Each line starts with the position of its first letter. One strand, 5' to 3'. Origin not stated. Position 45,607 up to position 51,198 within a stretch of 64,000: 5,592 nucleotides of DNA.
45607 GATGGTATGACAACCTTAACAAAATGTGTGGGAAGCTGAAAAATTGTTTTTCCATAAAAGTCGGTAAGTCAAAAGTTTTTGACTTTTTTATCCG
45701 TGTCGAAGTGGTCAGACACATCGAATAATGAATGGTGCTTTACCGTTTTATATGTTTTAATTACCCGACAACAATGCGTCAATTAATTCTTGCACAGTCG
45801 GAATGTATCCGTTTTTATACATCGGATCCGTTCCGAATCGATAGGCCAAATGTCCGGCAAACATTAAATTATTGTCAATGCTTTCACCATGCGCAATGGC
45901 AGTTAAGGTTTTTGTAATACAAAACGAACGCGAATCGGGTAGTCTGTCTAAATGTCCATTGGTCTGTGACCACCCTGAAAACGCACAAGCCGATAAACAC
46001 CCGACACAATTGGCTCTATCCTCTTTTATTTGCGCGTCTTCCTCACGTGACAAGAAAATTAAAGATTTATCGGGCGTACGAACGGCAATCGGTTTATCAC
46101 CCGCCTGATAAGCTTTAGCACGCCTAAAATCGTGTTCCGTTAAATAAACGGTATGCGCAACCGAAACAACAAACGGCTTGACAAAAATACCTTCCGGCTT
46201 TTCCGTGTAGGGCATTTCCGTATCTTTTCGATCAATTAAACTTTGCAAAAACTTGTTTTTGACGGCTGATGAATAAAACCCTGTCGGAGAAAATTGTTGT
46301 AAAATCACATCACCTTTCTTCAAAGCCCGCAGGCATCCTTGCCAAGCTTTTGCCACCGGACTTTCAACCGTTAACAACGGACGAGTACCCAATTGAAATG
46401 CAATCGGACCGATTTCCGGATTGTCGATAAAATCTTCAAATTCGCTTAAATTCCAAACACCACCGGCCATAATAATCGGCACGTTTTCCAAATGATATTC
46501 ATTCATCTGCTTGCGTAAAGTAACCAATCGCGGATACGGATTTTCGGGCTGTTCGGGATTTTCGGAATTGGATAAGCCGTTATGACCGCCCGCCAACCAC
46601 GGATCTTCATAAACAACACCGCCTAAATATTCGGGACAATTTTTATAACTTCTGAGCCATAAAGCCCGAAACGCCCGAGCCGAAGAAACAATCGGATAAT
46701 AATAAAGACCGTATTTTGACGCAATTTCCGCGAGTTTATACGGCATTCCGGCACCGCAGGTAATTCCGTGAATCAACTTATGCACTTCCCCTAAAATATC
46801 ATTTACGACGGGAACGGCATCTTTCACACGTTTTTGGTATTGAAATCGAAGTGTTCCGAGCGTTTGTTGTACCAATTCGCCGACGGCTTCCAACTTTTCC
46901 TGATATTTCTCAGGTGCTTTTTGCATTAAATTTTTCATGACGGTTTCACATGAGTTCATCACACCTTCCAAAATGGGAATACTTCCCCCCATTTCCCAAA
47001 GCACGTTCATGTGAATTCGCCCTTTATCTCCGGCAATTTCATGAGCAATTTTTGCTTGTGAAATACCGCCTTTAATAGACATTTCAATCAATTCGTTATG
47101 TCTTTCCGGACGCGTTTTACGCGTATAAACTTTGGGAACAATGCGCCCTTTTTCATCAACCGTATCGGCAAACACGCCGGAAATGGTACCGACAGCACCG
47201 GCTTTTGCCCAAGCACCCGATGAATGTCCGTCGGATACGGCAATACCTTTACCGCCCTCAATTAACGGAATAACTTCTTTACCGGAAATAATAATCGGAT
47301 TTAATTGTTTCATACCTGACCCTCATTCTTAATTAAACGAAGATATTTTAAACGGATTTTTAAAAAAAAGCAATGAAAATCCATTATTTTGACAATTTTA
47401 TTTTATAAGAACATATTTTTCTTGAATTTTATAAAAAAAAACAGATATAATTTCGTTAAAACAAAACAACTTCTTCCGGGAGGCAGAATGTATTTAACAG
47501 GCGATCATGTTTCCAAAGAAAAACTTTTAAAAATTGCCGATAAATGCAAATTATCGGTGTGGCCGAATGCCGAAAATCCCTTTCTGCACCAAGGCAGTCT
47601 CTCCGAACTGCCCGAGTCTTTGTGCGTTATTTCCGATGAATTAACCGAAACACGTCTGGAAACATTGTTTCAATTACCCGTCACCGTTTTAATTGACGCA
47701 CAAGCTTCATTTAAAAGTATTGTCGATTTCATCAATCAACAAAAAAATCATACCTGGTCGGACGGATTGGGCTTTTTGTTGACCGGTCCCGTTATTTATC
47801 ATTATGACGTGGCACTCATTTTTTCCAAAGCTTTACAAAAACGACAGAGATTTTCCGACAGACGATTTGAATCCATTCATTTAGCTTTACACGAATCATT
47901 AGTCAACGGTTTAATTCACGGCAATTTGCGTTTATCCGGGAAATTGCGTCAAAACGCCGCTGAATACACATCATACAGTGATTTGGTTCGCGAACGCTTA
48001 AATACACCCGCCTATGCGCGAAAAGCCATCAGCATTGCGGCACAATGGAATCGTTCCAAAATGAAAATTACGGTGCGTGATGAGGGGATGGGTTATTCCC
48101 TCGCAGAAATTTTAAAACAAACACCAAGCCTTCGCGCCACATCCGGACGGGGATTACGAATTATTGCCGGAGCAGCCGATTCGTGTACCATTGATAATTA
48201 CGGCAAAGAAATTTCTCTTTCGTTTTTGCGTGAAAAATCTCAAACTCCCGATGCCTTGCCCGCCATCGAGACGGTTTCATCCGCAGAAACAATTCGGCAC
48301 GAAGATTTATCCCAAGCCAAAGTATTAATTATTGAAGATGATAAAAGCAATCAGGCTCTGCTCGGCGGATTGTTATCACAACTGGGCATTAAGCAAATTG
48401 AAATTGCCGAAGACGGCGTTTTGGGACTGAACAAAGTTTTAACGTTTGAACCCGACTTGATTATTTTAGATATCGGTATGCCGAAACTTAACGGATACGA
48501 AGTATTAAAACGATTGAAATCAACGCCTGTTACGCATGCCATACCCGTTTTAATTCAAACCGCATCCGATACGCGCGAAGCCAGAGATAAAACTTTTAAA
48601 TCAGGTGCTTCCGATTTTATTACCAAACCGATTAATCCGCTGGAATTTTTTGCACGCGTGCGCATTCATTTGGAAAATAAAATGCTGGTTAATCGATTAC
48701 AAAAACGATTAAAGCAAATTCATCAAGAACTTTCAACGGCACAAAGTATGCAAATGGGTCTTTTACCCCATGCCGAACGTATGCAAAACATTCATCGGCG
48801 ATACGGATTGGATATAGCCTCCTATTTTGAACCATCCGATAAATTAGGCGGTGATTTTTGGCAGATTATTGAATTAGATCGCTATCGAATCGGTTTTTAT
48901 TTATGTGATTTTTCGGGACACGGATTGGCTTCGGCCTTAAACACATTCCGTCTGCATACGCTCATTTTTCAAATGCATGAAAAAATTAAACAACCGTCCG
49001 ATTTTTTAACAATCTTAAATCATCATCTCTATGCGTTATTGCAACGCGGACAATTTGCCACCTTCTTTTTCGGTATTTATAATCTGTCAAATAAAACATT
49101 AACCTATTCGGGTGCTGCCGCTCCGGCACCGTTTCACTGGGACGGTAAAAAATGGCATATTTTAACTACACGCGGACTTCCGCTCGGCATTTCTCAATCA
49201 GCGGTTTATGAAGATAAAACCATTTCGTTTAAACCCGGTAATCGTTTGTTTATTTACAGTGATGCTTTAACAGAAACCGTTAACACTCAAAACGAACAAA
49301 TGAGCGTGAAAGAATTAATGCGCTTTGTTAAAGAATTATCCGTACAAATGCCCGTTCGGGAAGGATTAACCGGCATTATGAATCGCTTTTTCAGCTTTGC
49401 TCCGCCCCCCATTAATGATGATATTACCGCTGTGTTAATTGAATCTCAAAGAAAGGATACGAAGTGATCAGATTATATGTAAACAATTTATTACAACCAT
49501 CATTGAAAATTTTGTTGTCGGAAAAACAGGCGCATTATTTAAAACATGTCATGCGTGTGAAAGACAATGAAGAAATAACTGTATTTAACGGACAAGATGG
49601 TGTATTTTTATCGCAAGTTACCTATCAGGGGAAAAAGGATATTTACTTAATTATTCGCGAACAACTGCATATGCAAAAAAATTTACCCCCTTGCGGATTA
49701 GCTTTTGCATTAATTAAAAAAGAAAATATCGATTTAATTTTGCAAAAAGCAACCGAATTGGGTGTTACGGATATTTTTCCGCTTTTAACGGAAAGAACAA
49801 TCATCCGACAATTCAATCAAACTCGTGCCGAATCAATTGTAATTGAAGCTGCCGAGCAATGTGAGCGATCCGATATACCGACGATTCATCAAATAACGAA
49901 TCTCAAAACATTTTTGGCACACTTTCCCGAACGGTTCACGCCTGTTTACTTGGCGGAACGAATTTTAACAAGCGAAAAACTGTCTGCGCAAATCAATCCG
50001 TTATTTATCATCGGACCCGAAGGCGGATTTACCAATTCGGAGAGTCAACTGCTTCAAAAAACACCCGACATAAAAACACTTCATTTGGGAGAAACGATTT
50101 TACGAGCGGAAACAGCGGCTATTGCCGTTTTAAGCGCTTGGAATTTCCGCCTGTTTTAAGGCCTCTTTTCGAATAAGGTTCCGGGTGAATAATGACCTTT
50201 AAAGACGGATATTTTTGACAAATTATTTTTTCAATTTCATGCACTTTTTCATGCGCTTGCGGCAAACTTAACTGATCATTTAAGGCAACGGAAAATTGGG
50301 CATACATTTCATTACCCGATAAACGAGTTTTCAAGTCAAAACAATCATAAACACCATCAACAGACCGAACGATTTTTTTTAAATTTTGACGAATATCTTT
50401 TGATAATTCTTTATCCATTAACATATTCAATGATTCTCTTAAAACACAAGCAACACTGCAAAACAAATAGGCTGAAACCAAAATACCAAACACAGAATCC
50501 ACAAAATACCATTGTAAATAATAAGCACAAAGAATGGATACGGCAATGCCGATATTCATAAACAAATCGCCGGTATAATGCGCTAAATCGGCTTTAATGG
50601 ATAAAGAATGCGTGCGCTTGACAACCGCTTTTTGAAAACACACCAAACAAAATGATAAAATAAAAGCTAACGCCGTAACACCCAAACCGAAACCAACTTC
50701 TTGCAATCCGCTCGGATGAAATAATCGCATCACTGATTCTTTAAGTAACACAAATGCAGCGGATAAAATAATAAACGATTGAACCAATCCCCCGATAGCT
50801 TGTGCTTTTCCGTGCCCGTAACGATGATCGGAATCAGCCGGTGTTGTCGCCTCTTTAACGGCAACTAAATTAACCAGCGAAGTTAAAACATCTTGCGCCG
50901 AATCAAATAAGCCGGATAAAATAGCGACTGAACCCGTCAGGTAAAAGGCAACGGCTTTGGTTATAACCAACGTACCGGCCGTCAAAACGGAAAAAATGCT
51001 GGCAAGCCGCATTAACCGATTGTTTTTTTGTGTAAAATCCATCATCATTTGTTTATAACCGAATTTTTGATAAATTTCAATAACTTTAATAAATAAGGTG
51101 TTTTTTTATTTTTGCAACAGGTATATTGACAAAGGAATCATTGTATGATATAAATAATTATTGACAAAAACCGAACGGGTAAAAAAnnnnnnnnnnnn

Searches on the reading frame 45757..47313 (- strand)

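Call 3: search_protein_families(library=pfam, proteins=[window:45757-47313:-], max_evalue=1)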
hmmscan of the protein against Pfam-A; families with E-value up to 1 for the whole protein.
window:45757-47313:- (518 aa): 2 families
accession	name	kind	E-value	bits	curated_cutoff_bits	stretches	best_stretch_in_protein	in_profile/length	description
PF03060.21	NMO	-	1.1e-08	35.3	28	1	135-373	81-285/331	Nitronate monooxygenase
PF13690.11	CheX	-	0.18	12.3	27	1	120-170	22-72/94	Chemotaxis phosphatase CheX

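Call 4: search_protein_families(library=ncbifam, proteins=[window:45757-47313:-], max_evalue=1)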
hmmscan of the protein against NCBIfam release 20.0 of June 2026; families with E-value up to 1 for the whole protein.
window:45757-47313:- (518 aa): 1 family
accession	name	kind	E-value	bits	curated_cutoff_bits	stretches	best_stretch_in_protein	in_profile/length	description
TIGR03151.1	enACPred_II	equivalog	0.00026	20.4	453.1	1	277-360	161-240/307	enoyl-[acyl-carrier-protein] reductase FabK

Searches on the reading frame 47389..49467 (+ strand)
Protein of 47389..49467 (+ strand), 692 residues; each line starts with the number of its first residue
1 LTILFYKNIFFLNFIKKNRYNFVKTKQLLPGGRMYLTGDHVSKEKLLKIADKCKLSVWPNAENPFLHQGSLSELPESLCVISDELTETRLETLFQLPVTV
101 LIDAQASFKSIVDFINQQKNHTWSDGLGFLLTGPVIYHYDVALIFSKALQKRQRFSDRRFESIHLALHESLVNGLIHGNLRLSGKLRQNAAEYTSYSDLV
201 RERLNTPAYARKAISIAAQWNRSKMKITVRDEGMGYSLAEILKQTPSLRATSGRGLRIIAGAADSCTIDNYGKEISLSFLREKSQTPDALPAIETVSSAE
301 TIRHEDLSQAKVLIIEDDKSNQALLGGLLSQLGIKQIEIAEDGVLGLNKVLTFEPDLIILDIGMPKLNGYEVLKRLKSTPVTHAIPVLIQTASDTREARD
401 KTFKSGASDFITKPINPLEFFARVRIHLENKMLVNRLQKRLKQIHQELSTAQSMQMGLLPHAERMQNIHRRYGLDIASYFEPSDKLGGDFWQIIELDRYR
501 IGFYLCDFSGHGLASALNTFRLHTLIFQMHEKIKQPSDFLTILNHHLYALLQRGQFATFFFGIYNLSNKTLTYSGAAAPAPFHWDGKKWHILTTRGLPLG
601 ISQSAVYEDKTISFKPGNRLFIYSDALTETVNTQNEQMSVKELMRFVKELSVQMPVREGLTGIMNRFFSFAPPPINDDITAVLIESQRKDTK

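Call 3: search_protein_families(library=pfam, proteins=[window:47389-49467:+], max_evalue=1)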
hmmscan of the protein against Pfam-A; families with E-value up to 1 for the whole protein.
window:47389-49467:+ (692 aa): 3 families
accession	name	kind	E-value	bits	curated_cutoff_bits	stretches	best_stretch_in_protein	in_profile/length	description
PF07228.17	SpoIIE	-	1.2e-34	120.4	25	1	500-685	4-190/192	Stage II sporulation protein E (SpoIIE)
PF00072.30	Response_reg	-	6.9e-24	84.6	30.2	1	312-424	1-110/111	Response regulator receiver domain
PF13581.12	HATPase_c_2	-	1.1e-09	38.8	27.4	1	144-278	14-126/127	Histidine kinase-like ATPase domain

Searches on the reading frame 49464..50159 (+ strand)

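Call 57: search_protein_families(library=pfam, proteins=[window:49464-50159:+], max_evalue=0.001)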
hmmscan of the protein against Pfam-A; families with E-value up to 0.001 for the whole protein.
window:49464-50159:+ (231 aa): 2 families
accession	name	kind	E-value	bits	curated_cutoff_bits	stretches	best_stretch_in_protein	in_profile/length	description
PF04452.19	Methyltrans_RNA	-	1.3e-40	139.1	23.9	1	76-226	6-164/165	RNA methyltransferase domain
PF20260.4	PUA_4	-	6.6e-11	42.6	23.9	1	18-64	1-47/48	RNA methyltransferase PUA domain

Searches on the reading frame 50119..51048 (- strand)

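Call 57: search_protein_families(library=pfam, proteins=[window:50119-51048:-], max_evalue=0.001)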
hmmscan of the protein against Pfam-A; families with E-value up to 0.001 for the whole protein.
window:50119-51048:- (309 aa): 2 families
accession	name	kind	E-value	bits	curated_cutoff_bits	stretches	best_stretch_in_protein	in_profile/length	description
PF01545.26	Cation_efflux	-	1.2e-36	126.8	26.6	1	18-211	2-198/198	Cation efflux family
PF16916.11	ZT_dimer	-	4.1e-18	65.6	26.7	1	216-292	2-78/78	Dimerisation domain of Zinc Transporter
